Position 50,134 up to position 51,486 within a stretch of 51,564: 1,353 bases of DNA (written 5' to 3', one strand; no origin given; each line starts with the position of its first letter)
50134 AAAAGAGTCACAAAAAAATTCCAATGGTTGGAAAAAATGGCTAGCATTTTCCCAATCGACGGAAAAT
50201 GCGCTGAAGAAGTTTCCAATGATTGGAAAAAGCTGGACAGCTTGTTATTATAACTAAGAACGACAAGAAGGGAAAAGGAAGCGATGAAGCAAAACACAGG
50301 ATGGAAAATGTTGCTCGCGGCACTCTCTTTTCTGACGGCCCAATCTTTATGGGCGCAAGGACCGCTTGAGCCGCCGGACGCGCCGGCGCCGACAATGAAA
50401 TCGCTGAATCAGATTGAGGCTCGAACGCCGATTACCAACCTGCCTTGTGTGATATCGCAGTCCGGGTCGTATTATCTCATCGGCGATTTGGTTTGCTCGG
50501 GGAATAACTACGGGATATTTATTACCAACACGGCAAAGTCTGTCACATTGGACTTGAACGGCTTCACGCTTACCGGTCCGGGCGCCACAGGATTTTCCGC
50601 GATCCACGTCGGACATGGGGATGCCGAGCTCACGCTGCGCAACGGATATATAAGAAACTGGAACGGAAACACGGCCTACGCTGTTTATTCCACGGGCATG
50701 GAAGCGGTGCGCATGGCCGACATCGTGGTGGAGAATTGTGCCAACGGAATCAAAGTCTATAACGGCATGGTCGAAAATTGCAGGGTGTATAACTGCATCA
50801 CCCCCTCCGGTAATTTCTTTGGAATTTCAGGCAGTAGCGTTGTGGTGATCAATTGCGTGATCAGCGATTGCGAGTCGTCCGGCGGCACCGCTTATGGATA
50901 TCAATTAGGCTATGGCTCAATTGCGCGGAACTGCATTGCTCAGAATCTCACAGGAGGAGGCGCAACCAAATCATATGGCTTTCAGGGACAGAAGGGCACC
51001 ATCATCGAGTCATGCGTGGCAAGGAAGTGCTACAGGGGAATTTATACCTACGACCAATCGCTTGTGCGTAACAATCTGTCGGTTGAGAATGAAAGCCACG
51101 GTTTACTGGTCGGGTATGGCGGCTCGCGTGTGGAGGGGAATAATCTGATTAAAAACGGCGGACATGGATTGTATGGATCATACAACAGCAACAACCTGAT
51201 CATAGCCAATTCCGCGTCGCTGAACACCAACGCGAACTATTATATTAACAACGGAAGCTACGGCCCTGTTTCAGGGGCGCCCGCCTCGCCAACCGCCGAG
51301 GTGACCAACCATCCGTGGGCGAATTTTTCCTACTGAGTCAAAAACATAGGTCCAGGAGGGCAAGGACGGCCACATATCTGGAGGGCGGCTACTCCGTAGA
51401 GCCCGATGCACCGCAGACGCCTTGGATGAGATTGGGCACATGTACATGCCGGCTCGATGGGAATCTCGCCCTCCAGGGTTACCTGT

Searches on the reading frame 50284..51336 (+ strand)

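Call 11: search_protein_families(library=pfam, proteins=[window:50284-51336:+], max_evalue=0.001)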
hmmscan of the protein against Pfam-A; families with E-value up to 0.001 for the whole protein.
window:50284-51336:+ (350 aa): 2 families
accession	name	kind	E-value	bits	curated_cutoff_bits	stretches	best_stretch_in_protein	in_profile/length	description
PF13229.12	Beta_helix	-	1.7e-11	44.4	25.9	1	134-287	3-157/158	Right handed beta helix region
PF05048.19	NosD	-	4e-07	30.1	23.6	1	234-323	66-158/212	Periplasmic copper-binding protein (NosD)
